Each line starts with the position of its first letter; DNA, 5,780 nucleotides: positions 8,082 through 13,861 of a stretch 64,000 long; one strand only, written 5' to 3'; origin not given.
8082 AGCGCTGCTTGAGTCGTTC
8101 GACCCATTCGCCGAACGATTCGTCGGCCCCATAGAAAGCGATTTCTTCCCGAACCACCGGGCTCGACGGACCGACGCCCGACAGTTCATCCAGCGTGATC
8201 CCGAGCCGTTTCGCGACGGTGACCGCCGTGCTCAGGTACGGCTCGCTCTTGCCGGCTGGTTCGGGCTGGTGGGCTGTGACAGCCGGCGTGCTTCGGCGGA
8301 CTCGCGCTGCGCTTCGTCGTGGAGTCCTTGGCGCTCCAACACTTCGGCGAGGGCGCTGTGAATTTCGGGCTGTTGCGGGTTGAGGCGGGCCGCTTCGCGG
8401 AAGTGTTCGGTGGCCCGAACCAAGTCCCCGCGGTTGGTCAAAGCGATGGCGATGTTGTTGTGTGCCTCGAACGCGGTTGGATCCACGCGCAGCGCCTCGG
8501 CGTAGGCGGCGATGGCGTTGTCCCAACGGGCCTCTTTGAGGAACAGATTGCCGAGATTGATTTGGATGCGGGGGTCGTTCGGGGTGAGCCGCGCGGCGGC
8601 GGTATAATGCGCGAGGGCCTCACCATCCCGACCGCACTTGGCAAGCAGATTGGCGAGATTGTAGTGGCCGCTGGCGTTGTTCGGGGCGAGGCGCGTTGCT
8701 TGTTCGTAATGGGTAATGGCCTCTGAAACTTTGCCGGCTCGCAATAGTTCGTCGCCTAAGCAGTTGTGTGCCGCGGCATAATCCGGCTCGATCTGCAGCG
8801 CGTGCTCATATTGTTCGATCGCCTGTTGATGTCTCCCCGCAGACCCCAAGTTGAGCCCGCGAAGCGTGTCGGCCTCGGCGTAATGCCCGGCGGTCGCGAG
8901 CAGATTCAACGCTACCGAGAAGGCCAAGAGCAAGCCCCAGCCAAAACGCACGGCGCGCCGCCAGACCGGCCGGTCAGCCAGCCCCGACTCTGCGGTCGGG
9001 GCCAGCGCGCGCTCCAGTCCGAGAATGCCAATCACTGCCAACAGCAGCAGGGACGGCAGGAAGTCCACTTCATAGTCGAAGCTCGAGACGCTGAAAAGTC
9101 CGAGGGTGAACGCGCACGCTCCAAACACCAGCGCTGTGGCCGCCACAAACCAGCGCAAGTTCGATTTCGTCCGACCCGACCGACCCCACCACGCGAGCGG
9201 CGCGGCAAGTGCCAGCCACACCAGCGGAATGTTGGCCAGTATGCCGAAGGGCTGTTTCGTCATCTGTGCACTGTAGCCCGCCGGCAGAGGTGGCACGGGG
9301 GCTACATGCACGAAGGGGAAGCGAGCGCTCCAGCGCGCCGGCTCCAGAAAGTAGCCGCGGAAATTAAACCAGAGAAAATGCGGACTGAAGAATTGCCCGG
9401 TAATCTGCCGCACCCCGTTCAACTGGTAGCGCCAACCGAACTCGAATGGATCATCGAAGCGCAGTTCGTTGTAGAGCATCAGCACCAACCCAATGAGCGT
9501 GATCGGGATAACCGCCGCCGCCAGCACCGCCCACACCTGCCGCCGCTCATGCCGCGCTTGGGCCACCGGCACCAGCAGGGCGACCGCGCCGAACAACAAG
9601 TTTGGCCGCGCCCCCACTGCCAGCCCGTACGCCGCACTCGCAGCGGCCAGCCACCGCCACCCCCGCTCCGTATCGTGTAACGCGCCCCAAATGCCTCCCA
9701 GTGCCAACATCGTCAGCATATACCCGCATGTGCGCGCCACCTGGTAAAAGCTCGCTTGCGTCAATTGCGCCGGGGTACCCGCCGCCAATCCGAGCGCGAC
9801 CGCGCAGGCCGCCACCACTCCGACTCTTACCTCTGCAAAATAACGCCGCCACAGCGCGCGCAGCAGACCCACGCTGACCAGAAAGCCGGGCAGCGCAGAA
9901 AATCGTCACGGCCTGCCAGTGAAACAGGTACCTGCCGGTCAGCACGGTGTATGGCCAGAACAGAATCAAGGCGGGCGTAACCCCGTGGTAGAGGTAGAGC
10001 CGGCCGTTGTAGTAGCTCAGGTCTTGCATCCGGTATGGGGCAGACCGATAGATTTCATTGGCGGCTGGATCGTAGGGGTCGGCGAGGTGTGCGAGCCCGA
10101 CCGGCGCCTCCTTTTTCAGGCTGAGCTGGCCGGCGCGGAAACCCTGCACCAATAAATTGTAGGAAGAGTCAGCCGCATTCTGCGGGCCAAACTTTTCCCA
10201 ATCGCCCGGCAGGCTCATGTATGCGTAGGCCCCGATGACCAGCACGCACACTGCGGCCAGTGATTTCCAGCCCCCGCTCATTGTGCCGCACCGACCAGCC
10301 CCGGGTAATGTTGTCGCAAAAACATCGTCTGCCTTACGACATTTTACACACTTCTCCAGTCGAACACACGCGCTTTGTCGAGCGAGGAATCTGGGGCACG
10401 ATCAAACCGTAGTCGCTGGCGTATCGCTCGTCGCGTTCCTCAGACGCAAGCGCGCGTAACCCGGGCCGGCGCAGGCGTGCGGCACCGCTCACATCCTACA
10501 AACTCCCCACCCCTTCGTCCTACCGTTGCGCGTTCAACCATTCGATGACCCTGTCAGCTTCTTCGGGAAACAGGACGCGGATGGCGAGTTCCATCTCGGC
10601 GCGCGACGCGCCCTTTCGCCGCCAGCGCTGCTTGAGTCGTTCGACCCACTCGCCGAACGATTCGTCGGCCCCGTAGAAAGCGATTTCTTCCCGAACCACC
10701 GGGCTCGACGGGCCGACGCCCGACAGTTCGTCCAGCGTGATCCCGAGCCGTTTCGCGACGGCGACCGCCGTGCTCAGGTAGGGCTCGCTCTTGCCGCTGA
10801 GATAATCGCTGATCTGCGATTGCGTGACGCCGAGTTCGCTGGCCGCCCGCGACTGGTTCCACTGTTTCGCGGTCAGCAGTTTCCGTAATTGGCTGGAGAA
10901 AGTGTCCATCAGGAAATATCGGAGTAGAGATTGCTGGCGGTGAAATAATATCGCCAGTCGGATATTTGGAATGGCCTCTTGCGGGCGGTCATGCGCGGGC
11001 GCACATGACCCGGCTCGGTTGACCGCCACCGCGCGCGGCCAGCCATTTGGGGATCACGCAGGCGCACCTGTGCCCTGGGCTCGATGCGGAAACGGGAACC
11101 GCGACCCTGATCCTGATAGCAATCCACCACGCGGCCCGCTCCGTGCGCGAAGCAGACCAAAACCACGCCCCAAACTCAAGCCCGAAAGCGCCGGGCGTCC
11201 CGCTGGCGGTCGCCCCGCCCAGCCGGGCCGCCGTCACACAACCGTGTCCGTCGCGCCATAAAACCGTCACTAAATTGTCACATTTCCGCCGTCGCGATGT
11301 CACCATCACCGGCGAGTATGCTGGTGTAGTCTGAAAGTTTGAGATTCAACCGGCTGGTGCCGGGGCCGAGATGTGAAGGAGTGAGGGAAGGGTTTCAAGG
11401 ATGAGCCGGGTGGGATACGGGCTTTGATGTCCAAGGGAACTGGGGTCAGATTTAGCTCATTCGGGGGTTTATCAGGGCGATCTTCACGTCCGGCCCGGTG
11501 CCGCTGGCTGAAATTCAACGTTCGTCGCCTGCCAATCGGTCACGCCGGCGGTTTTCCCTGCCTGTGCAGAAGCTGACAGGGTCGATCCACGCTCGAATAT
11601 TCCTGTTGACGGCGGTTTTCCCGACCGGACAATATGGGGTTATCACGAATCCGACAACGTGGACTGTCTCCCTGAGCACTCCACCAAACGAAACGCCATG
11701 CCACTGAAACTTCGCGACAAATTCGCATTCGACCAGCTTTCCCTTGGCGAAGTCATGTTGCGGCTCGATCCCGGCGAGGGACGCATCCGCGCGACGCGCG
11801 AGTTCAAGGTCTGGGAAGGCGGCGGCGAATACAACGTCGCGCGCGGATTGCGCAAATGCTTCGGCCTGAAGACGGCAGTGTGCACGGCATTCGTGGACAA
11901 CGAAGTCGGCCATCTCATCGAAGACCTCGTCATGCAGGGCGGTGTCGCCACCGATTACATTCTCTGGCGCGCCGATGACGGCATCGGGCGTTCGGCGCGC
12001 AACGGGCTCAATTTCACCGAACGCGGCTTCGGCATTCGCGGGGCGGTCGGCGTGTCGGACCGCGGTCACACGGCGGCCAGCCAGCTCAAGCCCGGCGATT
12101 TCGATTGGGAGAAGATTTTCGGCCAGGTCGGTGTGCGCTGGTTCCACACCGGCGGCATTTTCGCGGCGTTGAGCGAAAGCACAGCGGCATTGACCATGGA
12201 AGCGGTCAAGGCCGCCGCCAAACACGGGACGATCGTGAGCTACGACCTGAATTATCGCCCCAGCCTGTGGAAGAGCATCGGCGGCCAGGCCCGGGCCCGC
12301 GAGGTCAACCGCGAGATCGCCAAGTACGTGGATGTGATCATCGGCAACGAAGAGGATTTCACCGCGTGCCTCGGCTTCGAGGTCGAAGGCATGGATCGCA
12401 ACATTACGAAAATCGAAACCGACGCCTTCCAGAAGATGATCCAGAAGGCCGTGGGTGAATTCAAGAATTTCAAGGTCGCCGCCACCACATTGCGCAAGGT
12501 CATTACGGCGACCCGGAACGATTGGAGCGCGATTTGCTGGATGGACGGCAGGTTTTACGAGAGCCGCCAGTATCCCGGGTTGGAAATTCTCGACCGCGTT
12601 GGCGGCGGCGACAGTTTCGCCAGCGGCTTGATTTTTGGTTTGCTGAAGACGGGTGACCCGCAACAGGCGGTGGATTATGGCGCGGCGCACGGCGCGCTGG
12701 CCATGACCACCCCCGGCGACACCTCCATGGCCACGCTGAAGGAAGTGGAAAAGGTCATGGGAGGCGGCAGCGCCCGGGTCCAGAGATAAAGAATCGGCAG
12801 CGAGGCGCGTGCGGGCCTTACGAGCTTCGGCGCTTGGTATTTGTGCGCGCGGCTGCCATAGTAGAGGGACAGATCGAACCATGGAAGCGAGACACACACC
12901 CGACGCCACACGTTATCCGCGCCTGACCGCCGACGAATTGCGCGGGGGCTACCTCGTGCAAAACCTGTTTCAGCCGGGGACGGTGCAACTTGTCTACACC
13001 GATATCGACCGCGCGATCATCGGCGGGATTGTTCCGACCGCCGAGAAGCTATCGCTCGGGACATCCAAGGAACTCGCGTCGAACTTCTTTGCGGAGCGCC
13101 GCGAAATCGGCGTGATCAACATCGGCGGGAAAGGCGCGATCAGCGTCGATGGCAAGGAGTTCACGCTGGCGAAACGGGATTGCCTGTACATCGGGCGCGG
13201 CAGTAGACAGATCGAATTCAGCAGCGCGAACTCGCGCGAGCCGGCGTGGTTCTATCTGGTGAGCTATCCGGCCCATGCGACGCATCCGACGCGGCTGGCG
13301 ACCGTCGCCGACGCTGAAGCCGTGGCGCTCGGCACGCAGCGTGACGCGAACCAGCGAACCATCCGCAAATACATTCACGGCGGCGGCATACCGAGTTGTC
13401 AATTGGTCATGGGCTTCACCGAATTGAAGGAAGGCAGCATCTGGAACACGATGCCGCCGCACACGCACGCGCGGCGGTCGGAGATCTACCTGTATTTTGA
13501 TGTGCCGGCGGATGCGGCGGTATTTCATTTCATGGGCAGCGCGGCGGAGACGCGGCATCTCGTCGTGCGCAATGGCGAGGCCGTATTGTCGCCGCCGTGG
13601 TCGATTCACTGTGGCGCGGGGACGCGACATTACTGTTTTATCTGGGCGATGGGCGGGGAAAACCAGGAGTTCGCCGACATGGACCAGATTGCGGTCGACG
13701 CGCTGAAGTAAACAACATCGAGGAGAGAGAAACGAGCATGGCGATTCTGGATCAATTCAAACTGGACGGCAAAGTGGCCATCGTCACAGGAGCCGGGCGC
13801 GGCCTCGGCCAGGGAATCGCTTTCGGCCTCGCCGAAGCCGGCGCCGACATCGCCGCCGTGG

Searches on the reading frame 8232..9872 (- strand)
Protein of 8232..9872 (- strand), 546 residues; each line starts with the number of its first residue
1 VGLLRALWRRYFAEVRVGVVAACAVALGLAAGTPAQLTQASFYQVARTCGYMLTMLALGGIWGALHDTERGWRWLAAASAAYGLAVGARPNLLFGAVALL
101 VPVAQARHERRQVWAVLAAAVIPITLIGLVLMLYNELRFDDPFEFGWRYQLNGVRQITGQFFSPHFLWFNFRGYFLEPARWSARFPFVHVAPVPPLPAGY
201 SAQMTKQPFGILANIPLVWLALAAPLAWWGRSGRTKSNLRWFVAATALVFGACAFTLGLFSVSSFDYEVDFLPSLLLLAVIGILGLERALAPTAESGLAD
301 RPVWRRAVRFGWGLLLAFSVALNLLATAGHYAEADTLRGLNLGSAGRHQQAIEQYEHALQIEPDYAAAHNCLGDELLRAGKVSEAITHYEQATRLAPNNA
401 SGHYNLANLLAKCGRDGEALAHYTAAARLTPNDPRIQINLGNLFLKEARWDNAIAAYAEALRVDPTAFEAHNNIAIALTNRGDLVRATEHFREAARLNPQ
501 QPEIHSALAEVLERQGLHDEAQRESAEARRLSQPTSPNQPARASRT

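Call 62: search_protein_families(library=pfam, proteins=[window:8232-9872:-], max_evalue=0.001)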
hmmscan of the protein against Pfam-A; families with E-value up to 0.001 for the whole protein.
window:8232-9872:- (546 aa): 17 families
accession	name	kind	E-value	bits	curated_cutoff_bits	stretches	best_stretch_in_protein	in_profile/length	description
PF13414.12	TPR_11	-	3.6e-40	135.8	26.8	5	373-412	1-40/42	TPR repeat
PF07719.23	TPR_2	-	1.1e-32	109.9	27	4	366-399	1-34/34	Tetratricopeptide repeat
PF00515.34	TPR_1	-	2.2e-31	106.8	27.8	3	366-399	1-34/34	Tetratricopeptide repeat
PF13431.12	TPR_17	-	4.1e-25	86.4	24.4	1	388-420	1-33/34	Tetratricopeptide repeat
PF13432.12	TPR_16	-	3e-21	75.9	32.7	2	372-434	3-65/65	Tetratricopeptide repeat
PF14559.12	TPR_19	-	6.6e-20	71.6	25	2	376-437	1-62/68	Tetratricopeptide repeat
PF13181.12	TPR_8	-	1.1e-19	69.3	25.7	0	338-365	7-34/34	Tetratricopeptide repeat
PF13428.12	TPR_14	-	1e-18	66.4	23.5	2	403-443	4-44/44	Tetratricopeptide repeat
PF13424.12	TPR_12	-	1.8e-18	66.9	30.1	2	435-497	4-67/77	Tetratricopeptide repeat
PF13176.12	TPR_7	-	1.4e-16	59.6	27.9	0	439-465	4-32/36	Tetratricopeptide repeat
PF23914.1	TPR_CcmH_CycH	-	1.1e-08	35.5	42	1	431-535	47-154/158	Cytochrome c-type biogenesis protein H TPR domain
PF24575.1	TPR_Slam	-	5.6e-07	30.4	35.2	0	379-415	60-96/104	Surface lipoprotein assembly modifier, N-terminal TPR repeats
PF13429.12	TPR_15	-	3.1e-06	27.3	26.2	1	407-525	153-271/280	Tetratricopeptide repeat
PF03704.23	BTAD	-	2.5e-05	25.1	22.1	1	362-428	58-124/146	Bacterial transcriptional activator domain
PF25064.1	ARM_TT21_5th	-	2.7e-05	24.9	27.8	0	441-498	8-65/117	TT21 fifth ARM repeats domain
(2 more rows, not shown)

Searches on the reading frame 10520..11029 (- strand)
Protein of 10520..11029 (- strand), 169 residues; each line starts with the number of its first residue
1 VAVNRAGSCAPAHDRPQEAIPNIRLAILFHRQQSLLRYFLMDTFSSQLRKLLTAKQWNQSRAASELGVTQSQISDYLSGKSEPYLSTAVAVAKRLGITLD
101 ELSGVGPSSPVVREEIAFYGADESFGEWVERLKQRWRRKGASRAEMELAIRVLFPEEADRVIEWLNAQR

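Call 31: search_protein_families(library=pfam, proteins=[window:10520-11029:-], max_evalue=0.0001)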
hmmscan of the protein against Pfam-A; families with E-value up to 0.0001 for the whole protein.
window:10520-11029:- (169 aa): 4 families
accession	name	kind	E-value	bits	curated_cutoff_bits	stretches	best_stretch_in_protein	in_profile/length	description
PF01381.28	HTH_3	-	7.1e-12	45.6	23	1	48-102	1-55/55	Helix-turn-helix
PF12844.13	HTH_19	-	7.2e-07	29.5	30.2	1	48-102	4-58/64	Helix-turn-helix domain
PF13560.12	HTH_31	-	2.5e-05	24.9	27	1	45-102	3-61/64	Helix-turn-helix domain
PF02954.25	HTH_8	-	9.5e-05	22.5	22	0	49-72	11-34/42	Bacterial regulatory protein, Fis family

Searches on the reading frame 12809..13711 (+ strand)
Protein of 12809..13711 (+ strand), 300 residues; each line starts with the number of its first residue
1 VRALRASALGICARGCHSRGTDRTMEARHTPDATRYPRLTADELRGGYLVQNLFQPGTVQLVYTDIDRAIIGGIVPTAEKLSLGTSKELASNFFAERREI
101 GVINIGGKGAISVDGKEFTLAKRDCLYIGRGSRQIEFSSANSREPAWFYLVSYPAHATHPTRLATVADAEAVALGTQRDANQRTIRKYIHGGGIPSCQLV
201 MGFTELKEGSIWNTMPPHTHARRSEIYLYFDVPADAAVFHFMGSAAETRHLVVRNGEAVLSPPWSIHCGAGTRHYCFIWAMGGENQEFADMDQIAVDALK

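Call 32: search_protein_families(library=pfam, proteins=[window:12809-13711:+], max_evalue=0.0001)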
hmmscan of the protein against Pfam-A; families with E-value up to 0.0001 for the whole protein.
window:12809-13711:+ (300 aa): 1 family
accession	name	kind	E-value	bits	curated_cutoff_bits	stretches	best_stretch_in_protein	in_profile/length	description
PF04962.18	KduI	-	2.6e-28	99.5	23.9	1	63-290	15-253/262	KduI/IolB family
